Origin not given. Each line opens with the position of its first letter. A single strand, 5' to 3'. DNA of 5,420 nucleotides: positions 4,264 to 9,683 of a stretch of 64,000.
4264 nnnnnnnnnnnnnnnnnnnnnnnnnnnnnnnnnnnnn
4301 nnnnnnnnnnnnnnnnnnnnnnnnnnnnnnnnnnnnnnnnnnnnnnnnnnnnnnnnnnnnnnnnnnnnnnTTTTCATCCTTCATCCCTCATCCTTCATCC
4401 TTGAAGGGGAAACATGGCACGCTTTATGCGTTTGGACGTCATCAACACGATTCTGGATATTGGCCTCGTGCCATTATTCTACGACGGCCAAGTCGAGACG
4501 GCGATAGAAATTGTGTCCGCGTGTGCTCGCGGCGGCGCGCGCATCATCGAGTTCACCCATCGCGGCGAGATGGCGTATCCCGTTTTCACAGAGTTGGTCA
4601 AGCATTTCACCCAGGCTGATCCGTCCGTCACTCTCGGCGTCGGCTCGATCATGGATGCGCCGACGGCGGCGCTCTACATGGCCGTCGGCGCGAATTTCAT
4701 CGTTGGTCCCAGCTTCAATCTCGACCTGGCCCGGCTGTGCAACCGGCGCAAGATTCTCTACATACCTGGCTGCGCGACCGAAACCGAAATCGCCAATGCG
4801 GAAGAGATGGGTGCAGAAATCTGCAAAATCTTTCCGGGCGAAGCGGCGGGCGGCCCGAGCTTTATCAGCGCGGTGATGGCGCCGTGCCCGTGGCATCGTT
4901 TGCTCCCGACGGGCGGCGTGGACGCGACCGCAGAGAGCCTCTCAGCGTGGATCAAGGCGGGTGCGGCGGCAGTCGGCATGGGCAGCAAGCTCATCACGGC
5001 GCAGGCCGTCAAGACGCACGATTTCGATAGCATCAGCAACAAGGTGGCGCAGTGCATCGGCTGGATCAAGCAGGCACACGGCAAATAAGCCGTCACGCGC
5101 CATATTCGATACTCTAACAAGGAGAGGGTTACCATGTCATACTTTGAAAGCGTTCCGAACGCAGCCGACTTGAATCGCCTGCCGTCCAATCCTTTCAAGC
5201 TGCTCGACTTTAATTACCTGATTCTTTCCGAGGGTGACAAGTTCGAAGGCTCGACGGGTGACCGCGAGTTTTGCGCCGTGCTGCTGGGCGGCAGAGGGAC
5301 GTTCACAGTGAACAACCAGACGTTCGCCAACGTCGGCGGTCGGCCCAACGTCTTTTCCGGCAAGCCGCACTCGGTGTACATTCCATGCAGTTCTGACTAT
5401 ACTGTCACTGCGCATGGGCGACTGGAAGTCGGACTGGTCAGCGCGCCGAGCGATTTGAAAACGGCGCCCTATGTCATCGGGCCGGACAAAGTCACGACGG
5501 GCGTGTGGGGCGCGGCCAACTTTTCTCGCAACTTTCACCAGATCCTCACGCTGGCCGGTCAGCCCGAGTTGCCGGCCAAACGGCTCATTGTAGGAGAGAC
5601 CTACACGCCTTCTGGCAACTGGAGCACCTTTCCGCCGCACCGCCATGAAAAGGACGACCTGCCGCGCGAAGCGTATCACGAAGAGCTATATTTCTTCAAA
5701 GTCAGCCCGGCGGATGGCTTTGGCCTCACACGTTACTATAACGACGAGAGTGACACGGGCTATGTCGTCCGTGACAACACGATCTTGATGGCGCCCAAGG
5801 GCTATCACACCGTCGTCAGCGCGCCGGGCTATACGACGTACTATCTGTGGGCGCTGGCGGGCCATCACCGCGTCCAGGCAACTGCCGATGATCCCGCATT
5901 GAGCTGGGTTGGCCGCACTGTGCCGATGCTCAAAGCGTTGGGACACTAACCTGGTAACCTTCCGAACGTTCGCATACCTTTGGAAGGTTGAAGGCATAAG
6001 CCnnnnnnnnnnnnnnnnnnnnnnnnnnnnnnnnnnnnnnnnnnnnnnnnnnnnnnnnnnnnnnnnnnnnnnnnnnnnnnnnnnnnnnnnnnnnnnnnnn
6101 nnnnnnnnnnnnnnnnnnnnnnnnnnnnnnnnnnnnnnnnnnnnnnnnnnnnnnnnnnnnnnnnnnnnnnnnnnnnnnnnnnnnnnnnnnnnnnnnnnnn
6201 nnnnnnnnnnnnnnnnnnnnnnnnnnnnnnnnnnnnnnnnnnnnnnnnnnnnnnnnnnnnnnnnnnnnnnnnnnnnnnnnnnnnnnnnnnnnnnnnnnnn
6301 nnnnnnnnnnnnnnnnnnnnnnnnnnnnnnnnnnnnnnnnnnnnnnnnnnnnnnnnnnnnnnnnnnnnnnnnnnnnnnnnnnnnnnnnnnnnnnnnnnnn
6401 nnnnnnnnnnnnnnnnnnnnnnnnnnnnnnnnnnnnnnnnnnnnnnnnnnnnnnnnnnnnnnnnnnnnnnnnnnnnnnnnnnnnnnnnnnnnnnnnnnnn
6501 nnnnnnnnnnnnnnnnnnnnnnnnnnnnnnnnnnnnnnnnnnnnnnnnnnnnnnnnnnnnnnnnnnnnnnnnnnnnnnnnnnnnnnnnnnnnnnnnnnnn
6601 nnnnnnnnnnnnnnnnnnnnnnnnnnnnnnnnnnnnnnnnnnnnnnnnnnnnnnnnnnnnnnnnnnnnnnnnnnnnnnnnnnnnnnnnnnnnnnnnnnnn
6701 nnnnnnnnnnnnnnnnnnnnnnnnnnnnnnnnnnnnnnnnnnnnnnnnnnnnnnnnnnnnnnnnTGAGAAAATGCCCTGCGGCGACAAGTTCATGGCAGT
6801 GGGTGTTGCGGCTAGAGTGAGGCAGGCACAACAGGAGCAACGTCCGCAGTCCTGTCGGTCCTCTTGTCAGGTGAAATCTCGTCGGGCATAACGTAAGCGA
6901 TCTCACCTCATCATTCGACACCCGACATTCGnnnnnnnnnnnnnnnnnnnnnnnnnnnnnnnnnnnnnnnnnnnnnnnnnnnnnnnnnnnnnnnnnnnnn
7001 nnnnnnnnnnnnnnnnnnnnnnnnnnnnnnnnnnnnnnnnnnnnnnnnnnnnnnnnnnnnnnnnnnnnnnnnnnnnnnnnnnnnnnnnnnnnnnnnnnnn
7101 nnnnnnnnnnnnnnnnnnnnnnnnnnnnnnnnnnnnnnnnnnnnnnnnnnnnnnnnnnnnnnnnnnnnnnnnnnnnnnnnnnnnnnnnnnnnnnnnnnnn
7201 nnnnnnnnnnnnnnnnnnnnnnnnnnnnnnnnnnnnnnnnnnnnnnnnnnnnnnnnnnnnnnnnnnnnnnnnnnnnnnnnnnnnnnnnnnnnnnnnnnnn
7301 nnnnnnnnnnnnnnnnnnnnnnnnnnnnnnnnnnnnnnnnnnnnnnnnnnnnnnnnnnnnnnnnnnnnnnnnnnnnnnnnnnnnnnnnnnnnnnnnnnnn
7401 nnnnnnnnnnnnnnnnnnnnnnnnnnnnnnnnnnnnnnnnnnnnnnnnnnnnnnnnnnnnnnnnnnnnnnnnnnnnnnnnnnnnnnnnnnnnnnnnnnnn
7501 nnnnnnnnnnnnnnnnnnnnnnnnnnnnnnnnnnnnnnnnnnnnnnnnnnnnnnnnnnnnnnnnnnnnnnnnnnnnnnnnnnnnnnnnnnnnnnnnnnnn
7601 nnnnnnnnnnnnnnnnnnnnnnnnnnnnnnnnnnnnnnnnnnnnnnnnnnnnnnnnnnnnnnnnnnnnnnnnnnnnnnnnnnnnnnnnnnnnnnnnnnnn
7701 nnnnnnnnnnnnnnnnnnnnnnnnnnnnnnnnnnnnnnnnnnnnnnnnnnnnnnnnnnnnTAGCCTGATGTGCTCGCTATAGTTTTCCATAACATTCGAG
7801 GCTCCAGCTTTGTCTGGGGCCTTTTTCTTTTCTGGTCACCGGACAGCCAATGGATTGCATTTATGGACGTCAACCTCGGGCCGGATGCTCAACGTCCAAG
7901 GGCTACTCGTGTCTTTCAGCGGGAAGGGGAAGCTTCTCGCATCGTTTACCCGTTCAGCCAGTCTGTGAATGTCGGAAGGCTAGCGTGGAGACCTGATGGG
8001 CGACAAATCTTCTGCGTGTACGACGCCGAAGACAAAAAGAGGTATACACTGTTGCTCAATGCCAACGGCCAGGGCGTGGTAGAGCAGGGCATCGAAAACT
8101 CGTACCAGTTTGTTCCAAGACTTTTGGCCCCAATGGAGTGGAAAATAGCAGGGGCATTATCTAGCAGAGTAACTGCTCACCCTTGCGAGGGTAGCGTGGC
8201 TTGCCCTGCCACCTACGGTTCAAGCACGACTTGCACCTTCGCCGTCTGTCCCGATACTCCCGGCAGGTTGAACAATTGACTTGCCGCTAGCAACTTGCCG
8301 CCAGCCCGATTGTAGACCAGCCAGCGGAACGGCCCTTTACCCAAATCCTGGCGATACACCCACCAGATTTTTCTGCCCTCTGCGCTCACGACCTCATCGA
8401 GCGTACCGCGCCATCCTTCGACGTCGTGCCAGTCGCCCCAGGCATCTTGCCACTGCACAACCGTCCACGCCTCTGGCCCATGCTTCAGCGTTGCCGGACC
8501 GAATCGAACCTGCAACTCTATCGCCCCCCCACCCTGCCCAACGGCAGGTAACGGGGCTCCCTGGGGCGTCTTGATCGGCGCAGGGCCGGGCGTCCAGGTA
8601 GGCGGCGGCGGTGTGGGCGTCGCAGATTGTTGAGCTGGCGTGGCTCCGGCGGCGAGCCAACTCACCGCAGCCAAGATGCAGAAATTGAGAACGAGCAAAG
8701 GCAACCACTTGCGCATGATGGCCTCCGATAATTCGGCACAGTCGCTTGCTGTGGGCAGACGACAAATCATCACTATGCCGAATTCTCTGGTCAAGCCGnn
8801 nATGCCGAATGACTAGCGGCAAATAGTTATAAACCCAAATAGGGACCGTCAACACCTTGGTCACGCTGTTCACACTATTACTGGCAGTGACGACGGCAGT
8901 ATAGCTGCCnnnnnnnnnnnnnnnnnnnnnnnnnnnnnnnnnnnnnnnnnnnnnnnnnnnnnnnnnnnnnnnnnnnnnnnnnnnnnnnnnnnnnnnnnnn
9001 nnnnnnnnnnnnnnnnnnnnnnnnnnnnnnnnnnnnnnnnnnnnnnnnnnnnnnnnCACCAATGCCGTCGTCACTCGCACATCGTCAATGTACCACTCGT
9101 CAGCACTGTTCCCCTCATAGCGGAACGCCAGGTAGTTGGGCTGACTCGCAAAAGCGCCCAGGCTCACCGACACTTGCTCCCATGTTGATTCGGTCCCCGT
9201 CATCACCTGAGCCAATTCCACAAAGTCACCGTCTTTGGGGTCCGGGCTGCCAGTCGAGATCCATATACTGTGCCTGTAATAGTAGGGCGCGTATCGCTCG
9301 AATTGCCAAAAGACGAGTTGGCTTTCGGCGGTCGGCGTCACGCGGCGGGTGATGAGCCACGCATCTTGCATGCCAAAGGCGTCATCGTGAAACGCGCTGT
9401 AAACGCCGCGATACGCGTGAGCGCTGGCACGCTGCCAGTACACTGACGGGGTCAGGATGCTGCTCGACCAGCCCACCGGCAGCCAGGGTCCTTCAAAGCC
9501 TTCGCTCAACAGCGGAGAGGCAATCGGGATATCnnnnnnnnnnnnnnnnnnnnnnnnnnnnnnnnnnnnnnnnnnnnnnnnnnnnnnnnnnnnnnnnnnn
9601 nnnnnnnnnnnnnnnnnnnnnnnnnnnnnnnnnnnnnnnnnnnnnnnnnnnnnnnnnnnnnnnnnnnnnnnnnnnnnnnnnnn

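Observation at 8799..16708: Giant (~2,250-aa) multi-domain surface protein followed by a paralog of its own C-terminal PKD - MAM-like - PKD module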

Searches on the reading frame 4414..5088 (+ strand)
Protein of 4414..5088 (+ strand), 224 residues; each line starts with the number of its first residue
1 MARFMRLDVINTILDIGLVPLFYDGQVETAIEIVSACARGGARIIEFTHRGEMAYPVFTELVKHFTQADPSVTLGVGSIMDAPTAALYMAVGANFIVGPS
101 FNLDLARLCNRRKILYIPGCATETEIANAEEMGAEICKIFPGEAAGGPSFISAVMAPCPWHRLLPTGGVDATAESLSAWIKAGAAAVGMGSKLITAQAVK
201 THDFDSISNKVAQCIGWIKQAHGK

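Call 12: search_protein_families(library=pfam, proteins=[window:4414-5088:+], max_evalue=0.001)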
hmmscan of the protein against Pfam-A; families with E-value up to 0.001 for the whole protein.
window:4414-5088:+ (224 aa): 1 family
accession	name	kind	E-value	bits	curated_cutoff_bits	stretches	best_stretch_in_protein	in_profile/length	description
PF01081.25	Aldolase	-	2.2e-32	112.5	27.8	1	16-208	8-194/196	KDPG and KHG aldolase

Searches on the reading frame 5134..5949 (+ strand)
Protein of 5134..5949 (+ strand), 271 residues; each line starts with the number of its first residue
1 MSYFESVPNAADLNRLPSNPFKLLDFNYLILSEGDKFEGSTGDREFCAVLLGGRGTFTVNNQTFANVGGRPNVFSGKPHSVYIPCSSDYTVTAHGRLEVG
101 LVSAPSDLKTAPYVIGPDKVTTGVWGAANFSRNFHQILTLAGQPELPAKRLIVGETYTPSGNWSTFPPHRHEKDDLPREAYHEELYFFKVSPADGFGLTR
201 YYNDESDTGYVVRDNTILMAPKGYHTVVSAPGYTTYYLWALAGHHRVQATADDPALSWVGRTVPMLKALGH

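Call 12: search_protein_families(library=pfam, proteins=[window:5134-5949:+], max_evalue=0.001)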
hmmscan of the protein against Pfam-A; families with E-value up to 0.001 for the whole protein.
window:5134-5949:+ (271 aa): 1 family
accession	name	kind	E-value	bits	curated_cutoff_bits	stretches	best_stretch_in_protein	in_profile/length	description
PF04962.18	KduI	-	1.6e-72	244.5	23.9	1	21-259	25-262/262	KduI/IolB family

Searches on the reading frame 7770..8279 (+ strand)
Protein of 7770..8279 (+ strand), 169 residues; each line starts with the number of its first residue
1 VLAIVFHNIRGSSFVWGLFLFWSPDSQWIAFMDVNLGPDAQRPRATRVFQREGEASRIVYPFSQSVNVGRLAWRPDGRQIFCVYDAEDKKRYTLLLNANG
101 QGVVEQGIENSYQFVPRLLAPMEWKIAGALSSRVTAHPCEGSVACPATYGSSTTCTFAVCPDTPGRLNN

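Call 12: search_protein_families(library=pfam, proteins=[window:7770-8279:+], max_evalue=0.001)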
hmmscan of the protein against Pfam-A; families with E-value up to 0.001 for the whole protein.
window:7770-8279:+ (169 aa): 0 families

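Call 77: search_protein_families(library=pfam, proteins=[window:7770-8279:+], max_evalue=0.1)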
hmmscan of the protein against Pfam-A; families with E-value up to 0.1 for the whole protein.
window:7770-8279:+ (169 aa): 3 families
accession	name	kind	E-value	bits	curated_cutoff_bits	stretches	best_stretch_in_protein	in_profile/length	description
PF04762.18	Beta-prop_ELP1_1st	-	0.0013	18.1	26.8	1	22-89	217-280/359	ELP1 first N-terminal beta-propeller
PF07676.18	PD40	-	0.0029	17.9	20.9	0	21-31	15-25/38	WD40-like Beta Propeller Repeat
PF00400.38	WD40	-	0.064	14.3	27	0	9-30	7-27/39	WD domain, G-beta repeat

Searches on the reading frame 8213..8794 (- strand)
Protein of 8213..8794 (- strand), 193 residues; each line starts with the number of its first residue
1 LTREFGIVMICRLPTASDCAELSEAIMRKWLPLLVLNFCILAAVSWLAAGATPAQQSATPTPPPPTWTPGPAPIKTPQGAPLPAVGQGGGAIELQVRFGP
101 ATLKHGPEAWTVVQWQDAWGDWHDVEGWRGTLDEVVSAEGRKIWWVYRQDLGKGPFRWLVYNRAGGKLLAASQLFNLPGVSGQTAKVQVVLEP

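Call 12: search_protein_families(library=pfam, proteins=[window:8213-8794:-], max_evalue=0.001)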
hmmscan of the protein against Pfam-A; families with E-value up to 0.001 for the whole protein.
window:8213-8794:- (193 aa): 0 families

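Call 77: search_protein_families(library=pfam, proteins=[window:8213-8716:-], max_evalue=0.1)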
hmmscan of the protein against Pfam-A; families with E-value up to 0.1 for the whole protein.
window:8213-8716:- (167 aa): 0 families

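Call 79: find_encoding_contigs(protein=window:8213-8716:-, flank=10000, max_places=6)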
Protein window:8213-8716:- (167 aa): 2 contigs read that carry it; 2 places shown.
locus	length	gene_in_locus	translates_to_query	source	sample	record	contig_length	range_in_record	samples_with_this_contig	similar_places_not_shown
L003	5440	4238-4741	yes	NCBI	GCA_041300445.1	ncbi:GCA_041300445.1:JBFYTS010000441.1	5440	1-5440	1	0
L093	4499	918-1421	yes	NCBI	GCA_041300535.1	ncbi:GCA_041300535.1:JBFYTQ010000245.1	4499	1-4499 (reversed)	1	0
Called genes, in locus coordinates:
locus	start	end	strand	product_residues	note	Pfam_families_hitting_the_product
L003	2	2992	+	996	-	?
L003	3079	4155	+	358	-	PF18911:PKD_4 (weak), PF00801:PKD, PF18911:PKD_4 (weak)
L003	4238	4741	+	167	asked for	-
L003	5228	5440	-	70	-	?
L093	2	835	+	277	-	?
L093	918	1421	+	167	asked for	-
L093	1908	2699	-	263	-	PF13567:DUF4131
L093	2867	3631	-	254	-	PF00106:adh_short, PF08659:KR, PF13561:adh_short_C2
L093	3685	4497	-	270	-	?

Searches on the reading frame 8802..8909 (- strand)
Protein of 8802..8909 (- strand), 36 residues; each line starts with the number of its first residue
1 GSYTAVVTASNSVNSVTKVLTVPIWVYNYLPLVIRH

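Call 68: search_protein_families(library=ncbifam, proteins=[window:8802-8909:-], max_evalue=10)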
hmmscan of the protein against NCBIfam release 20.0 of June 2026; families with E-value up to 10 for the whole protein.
seq(36 aa): 1 family
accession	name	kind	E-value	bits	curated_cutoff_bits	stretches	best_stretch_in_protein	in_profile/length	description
NF050076.1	sort_motif_YLP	domain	0.12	12.3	15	1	29-35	5-11/11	YLP-box putative sorting motif-containing protein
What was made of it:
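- On choice-of-anchor J domain (NCBIfam NF038128): The tail is below the curated YLP-box cut-off (call 68).
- Closest known: NCBIfam NF050076 / NF053834, 'YLP-box putative sorting motif'. Same: Homologues' tails pass the curated cut-offs (call 68).
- The small protein's own tail scores below the curated YLP-box cut-off, at 12.3 bits against 15 (call 68).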

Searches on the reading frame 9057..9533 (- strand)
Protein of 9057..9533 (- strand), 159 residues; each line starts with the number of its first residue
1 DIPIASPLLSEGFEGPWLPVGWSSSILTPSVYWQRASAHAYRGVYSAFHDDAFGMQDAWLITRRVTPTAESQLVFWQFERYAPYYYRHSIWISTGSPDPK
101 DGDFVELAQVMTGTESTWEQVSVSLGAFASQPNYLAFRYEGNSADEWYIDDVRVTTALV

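Call 7: search_protein_families(library=pfam, proteins=[window:9057-9533:-], max_evalue=10)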
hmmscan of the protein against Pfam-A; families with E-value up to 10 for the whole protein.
seq(159 aa): 1 family
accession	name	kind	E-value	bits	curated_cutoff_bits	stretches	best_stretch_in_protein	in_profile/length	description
PF00629.30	MAM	-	0.0081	16.4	26.4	1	40-155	40-153/158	MAM domain, meprin/A5/mu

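Call 93: search_solved_structures(query=window:9060-9533:-, max_evalue=1, show_alignments=1)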
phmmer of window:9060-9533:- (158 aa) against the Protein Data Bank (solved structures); distinct sequences matched with E-value up to 1: 2.
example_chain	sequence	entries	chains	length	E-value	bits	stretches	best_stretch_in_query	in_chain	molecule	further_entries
9hyu_2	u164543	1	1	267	0.08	16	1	9-141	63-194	Superoxide dismutase [Fe]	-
3kd6_A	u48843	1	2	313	0.22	14.6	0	66-100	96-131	Carbohydrate kinase, PfkB family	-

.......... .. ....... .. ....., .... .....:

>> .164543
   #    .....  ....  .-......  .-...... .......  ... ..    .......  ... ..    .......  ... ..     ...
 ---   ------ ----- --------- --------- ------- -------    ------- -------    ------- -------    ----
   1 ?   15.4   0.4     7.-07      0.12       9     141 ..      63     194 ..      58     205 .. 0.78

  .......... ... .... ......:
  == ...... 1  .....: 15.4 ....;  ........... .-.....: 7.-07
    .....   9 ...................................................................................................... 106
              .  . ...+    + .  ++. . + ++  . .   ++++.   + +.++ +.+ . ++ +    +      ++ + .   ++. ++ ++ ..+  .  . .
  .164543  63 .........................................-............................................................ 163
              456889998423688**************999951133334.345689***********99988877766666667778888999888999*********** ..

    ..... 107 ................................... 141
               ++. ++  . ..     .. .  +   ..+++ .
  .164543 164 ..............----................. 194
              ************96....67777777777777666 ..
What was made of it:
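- Closest known: Cleaved-adhesin domains of Porphyromonas gingivalis gingipains/HagA. Different: There was no PDB sequence hit (call 93).
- Tried and rejected: PDB sequence search with the central domain gave nothing significant (call 93).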

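Call 94: search_protein_representatives(protein=window:9060-9533:-)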
Query: 158 residues. Proteins with E-value up to 0.001 (for the whole library): 1865; up to 1e-10: 657; up to 1e-30: 65. The best 150 are listed.
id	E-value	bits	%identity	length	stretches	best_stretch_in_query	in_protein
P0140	1.9e-111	385.7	35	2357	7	6-157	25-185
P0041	1.6e-92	324.1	89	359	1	1-158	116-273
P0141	2.8e-86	303.9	48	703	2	1-156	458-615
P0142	6.3e-77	273.4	47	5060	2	1-156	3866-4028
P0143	8.2e-75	266.5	49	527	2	21-156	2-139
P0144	6.5e-71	253.9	43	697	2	7-158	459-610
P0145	9.7e-71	253.3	33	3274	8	3-154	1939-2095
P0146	1.2e-68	246.5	38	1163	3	3-155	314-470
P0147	4.9e-63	228.2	43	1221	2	4-158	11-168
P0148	6.6e-62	224.6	41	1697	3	15-154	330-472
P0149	1.3e-55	204.1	38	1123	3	9-154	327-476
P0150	7.2e-54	198.4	42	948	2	1-157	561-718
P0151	9.3e-54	198.0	33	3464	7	10-154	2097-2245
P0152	5.9e-53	195.4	56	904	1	1-157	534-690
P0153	6.7e-53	195.2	43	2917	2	7-155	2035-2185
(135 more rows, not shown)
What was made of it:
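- Closest known: NCBIfam NF038128, choice-of-anchor J domain-containing proteins. Same: It is widespread: 1,865 cluster representatives at E<=1e-3, often several copies per protein (call 94).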
